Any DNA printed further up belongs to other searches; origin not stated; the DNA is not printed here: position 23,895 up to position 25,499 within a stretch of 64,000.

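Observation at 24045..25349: CDF metal transporter with in-frame SnoaL/NTF2-like C-terminal domain, overlapping an HExxH metallohydrolase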

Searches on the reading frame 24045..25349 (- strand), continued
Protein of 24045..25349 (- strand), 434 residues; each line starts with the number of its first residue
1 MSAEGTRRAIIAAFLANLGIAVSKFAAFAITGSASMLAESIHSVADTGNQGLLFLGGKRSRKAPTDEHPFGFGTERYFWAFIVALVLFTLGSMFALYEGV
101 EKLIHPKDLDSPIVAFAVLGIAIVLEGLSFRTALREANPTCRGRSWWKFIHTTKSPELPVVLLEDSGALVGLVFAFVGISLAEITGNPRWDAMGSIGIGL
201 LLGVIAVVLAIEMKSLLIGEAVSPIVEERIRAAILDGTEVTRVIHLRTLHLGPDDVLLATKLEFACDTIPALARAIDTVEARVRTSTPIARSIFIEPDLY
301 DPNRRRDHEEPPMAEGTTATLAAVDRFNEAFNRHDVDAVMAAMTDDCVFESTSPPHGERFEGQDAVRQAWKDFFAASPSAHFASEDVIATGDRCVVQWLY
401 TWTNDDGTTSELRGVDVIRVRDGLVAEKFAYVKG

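Call 7: search_solved_structures(query=window:24045-25349:-, max_evalue=0.001, show_alignments=2)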
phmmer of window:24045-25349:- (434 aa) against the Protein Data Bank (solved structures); distinct sequences matched with E-value up to 0.001: 12.
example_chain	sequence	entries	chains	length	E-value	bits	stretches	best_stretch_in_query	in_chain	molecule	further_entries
3fh1_A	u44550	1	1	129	8.3e-18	67.6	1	320-434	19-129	uncharacterized NTF2-like protein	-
3h90_A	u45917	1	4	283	6.8e-08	34.9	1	7-271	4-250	Ferrous-iron efflux pump fieF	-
2qfi_A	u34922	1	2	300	7.9e-08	34.7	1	6-272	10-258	Ferrous-iron efflux pump fieF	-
8f6j_B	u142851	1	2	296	8.4e-06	28.1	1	16-126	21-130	Cadmium and zinc efflux pump FieF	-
5vrf_B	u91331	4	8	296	1e-05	27.8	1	16-126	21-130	Cadmium and zinc efflux pump FieF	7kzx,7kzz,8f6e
8f6k_A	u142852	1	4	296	1.6e-05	27.1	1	16-126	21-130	Cadmium and zinc efflux pump FieF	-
8f6h_A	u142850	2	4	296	1.6e-05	27.1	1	16-126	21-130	Cadmium and zinc efflux pump FieF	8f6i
3j1z_P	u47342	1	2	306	2.2e-05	26.7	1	16-126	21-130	Cation efflux family protein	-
3k0z_A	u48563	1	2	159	2.9e-05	26.3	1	317-428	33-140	Putative polyketide cyclase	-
8f6f_A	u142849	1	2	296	0.00015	24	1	16-126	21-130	Cadmium and zinc efflux pump FieF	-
8zb0_A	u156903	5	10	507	0.00051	22.2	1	20-123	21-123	Proton-coupled zinc antiporter SLC30A1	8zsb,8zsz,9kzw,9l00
8xm6_B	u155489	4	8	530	0.00055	22.1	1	20-123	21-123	Proton-coupled zinc antiporter SLC30A1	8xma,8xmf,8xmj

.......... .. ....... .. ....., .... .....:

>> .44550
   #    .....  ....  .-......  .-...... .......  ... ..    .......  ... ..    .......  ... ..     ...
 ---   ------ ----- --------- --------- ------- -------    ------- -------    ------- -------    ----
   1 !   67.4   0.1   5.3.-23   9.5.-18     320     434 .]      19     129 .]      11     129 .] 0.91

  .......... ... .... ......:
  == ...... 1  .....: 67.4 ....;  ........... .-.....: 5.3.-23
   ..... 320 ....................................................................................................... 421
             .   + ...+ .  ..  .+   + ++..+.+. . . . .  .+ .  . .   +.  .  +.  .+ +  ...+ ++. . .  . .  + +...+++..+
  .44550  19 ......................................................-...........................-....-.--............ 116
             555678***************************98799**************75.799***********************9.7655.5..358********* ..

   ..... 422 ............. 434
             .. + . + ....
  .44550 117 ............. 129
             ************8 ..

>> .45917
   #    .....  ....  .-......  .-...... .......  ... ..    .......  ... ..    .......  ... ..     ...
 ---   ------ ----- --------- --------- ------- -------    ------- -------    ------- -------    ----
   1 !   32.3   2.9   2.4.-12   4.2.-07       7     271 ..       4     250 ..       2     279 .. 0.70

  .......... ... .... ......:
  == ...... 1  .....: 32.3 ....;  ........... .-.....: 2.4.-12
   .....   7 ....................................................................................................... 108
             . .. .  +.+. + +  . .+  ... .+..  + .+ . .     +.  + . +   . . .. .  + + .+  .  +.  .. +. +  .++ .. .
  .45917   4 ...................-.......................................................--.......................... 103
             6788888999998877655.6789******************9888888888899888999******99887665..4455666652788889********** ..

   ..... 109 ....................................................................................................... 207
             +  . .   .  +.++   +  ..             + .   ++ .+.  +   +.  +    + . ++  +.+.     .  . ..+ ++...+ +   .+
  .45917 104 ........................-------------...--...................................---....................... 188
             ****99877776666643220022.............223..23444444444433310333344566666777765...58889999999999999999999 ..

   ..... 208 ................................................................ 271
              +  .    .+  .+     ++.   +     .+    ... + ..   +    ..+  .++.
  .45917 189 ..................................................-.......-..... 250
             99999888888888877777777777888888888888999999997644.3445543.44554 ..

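Call 12: find_encoding_contigs(protein=P0089, flank=3000, max_places=3)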
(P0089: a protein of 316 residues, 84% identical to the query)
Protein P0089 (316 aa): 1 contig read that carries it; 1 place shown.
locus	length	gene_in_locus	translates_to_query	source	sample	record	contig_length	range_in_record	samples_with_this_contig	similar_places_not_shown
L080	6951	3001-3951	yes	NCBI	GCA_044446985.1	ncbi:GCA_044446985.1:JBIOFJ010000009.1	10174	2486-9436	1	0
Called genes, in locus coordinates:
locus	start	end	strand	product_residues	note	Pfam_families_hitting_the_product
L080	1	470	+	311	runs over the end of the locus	PF21686:LigD_Prim-Pol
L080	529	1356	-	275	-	PF12679:ABC2_membrane_2, PF12730:ABC2_membrane_4, PF10920:DUF2705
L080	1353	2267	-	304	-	PF00005:ABC_tran, PF13304:AAA_21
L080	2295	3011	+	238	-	-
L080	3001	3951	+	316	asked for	PF01545:Cation_efflux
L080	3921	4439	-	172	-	PF25087:GMPPB_C (faint), PF00132:Hexapep (weak), PF25084:LbH_EIF2B (weak)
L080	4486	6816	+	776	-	PF01381:HTH_3, PF12844:HTH_19 (faint), PF13560:HTH_31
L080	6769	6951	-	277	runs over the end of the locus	PF01643:Acyl-ACP_TE, PF20791:Acyl-ACP_TE_C (faint)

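Call 13: find_encoding_contigs(protein=P0090, flank=3000, max_places=3)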
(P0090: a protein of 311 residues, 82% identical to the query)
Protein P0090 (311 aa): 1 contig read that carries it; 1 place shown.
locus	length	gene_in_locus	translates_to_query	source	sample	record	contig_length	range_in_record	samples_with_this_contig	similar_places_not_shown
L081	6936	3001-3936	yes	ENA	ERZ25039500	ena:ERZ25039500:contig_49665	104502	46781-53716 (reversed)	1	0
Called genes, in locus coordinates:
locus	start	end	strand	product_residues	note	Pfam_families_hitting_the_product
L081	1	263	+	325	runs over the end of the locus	PF21686:LigD_Prim-Pol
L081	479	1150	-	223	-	PF10920:DUF2705, PF12679:ABC2_membrane_2, PF12730:ABC2_membrane_4 (faint)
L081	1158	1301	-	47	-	-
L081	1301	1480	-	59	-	-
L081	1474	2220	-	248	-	PF00005:ABC_tran, PF13304:AAA_21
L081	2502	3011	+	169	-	-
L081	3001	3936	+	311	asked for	PF01545:Cation_efflux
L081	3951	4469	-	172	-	PF00132:Hexapep (weak), PF25087:GMPPB_C (faint), PF25084:LbH_EIF2B (weak), PF00132:Hexapep (weak)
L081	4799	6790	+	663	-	-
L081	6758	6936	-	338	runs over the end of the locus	PF01643:Acyl-ACP_TE, PF20791:Acyl-ACP_TE_C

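Call 14: find_encoding_contigs(protein=P0085, flank=3000, max_places=3)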
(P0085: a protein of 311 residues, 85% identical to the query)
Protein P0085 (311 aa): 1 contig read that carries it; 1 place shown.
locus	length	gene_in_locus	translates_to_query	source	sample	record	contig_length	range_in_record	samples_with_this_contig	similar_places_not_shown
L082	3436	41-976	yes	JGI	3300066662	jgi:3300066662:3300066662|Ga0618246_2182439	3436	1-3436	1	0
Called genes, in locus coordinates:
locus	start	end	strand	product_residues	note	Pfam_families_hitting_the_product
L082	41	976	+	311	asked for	PF01545:Cation_efflux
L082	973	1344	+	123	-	PF07366:SnoaL, PF13474:SnoaL_3, PF14534:DUF4440, PF12680:SnoaL_2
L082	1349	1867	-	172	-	PF00132:Hexapep (weak), PF25087:GMPPB_C (weak), PF25084:LbH_EIF2B, PF00132:Hexapep (weak)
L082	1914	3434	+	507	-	?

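Call 34: predict_structure(alignment_id=A1)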
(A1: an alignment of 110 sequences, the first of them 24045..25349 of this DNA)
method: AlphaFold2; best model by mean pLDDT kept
length: 434 residues; sequences in the alignment: 110
mean_pLDDT: 81.2   pTM: 0.50
mean pLDDT of the five models: 81.2, 77.3, 77.2, 76.8, 71.8
residues with pLDDT >= 90: 190; 70-90: 129; 50-70: 104; < 50: 11
segments of 3 or more residues with pLDDT < 50: 305-309
pLDDT, mean of each block of 10 residues (from residue 1): 58 71 74 69 65 53 54 60 81 90 90 90 87 72 65 59 81 90 93 88 85 60 88 96 88 82 91 96 96 85 49 71 96 97 96 75 96 92 92 93 94 93 94 68
secondary structure, 60 per line:
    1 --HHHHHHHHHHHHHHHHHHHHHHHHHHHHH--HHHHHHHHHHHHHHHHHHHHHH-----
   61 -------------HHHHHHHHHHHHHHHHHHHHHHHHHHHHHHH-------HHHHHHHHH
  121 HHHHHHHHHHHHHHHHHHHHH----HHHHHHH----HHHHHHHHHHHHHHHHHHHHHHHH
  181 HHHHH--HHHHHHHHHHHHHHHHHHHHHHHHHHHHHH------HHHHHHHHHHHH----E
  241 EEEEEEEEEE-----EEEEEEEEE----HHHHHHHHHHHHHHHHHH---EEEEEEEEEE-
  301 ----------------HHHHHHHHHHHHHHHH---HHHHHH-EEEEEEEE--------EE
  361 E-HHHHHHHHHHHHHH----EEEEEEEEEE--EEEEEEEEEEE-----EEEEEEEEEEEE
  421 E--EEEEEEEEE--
elements in order: H3-31 H34-55 H74-104 H112-141 H146-152 H157-185 H188-217 H224-235 E240-250 E256-264 H269-286 E290-299 H317-332 H336-341 E343-350 E359-361 H363-376 E381-390 E393-403 E409-421 E424-432

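Call 37: fold_search(model_id=the predicted structure, library=pdb)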
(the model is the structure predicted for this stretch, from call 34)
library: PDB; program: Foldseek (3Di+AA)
matches with E <= 10: 1374; with E <= 0.001: 556
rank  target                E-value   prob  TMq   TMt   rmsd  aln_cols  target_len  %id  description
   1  8f6j_A                1.0e-09  1.00  0.42  0.61   8.3       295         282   20  Cryo-EM structure of a Zinc-loaded D287A mutant of the YiiP-Fab complex (released 2023-02-08)
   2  8f6e_A                1.0e-09  1.00  0.41  0.59   8.0       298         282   21  Cryo-EM structure of a Zinc-loaded wild-type YiiP-Fab complex (released 2023-02-08)
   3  8j7w_B                1.1e-09  1.00  0.36  0.51   8.9       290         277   15  Cryo-EM structure of hZnT7-Fab complex in zinc state 2, determined in heterogeneous conformations- one subunit in an i (released 2023-09-20)
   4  8j80_B                1.2e-09  1.00  0.37  0.51   9.0       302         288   16  Cryo-EM structure of hZnT7-Fab complex in zinc state 1, determined in heterogeneous conformations- one subunit in an i (released 2023-09-20)
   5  5vrf_A                1.4e-09  1.00  0.40  0.57   8.7       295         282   21  CryoEM Structure of the Zinc Transporter YiiP from helical crystals (released 2018-03-14)
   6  8f6h_A                1.7e-09  1.00  0.42  0.61   8.6       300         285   20  Cryo-EM structure of a Zinc-loaded asymmetrical TMD D70A mutant of the YiiP-Fab complex (released 2023-02-08)
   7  8f6k_B                1.7e-09  1.00  0.35  0.50  11.5       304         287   21  Cryo-EM structure of a Zinc-loaded H263A/D287A mutant of the YiiP-Fab complex (released 2023-02-08)
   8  8j80_A                2.0e-09  1.00  0.35  0.49   8.8       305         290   16  Cryo-EM structure of hZnT7-Fab complex in zinc state 1, determined in heterogeneous conformations- one subunit in an i (released 2023-09-20)
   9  8zsb_A                2.3e-09  1.00  0.39  0.51   8.6       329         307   14  Cryo-EM structure of human ZnT1, in the absence of zinc, determined in outward-facing conformation (released 2024-08-21)
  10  9kzw_A                5.0e-09  1.00  0.39  0.49   9.6       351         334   15  structure of hZnT1 in apo state (released 2025-09-24)
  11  8f6f_A                5.8e-09  1.00  0.37  0.53   9.2       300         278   20  Cryo-EM structure of a Zinc-loaded D51A mutant of the YiiP-Fab complex (released 2023-02-08)
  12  8f6h_B                6.4e-09  1.00  0.36  0.52  10.6       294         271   20  Cryo-EM structure of a Zinc-loaded asymmetrical TMD D70A mutant of the YiiP-Fab complex (released 2023-02-08)
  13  8j7v_B                7.4e-09  1.00  0.37  0.52   8.7       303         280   16  Cryo-EM structure of hZnT7-Fab complex in zinc-unbound state, determined in heterogeneous conformations- one subunit i (released 2023-09-20)
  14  8xmj_A                7.4e-09  1.00  0.32  0.40  10.7       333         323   14  Cryo-EM structure of human ZnT1 WT, in the presence of zinc, determined in heterogeneous conformations- one subunit in (released 2024-10-30)
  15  8xma_B                8.2e-09  1.00  0.39  0.52   9.2       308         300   15  Cryo-EM structure of human ZnT1 WT, in the presence of zinc, determined in an outward-facing conformation (released 2024-10-30)
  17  3fh1                  8.6e-09  1.00  0.24  0.78   2.6       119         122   34  Crystal structure of a ntf2-like protein of unknown function (mll8193) from mesorhizobium loti at 1.60 A resolution (released 2008-12-23)
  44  1ogz                  1.6e-07  1.00  0.25  0.82   1.7       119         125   20  Crystal Structure Of 5-3-Ketosteroid Isomerase Mutants P39A Complexed With Equilenin From Pseudomonas Testosteroni (released 2003-09-04)
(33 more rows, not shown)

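Call 57: find_encoding_contigs(protein=P0015, flank=1500, max_places=2)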
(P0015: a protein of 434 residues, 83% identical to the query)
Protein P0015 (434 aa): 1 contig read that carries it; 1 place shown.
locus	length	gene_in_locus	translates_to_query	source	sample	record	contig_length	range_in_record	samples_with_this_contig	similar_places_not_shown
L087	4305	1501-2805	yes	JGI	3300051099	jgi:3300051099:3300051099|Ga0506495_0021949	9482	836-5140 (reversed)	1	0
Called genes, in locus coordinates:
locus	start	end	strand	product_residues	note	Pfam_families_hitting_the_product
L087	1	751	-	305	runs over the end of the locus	PF00005:ABC_tran, PF13304:AAA_21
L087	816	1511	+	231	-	-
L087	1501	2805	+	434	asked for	PF01545:Cation_efflux, PF07366:SnoaL, PF12680:SnoaL_2, PF13474:SnoaL_3, PF14534:DUF4440 (weak)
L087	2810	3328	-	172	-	PF00132:Hexapep (weak), PF25087:GMPPB_C (weak), PF25084:LbH_EIF2B, PF00132:Hexapep (weak)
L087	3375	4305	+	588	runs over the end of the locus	?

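Call 58: find_encoding_contigs(protein=P0048, flank=1500, max_places=2)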
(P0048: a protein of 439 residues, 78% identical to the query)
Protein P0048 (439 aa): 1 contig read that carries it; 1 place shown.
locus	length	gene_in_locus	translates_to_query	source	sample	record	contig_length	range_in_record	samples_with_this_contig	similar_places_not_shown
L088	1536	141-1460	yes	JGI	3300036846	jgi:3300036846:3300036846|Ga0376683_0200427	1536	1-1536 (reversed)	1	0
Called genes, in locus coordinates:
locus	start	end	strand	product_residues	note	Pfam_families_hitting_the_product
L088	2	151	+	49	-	?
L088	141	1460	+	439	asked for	PF01545:Cation_efflux, PF07366:SnoaL, PF12680:SnoaL_2, PF13474:SnoaL_3, PF14534:DUF4440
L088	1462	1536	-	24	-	?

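Call 59: find_encoding_contigs(protein=P0106, flank=1500, max_places=2)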
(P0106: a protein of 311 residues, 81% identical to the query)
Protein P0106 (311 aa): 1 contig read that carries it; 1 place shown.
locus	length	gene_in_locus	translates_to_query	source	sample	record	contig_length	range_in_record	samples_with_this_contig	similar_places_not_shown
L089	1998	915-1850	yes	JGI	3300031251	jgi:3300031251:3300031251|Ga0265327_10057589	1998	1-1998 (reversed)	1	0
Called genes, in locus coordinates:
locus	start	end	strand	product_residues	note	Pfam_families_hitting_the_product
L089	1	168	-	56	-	?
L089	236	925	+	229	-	-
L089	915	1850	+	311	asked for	PF01545:Cation_efflux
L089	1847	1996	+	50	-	?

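Call 62: search_protein_families(library=pfam, proteins=[L023:5930-6703:+, L023:3695-4906:-], max_evalue=0.001)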
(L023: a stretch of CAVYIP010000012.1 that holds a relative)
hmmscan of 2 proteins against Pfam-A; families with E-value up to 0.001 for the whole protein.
L023:5930-6703:+ (257 aa): 1 family
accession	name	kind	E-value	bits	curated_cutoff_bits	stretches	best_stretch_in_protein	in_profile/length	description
PF13452.11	FAS1_DH_region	-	0.00044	20.8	22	0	2-79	19-101/132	FAS1-like, dehydratase domain region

L023:3695-4906:- (403 aa): 3 families
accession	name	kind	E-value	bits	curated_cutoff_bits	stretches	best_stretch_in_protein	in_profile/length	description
PF00108.29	Thiolase_N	-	8.9e-67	225.6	26.4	1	5-271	2-259/260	Thiolase, N-terminal domain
PF02803.24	Thiolase_C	-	4.6e-47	159.1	27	1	280-401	2-123/123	Thiolase, C-terminal domain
PF00109.32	ketoacyl-synt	-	0.00096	19.3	20.8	0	84-119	168-203/252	Beta-ketoacyl synthase, N-terminal domain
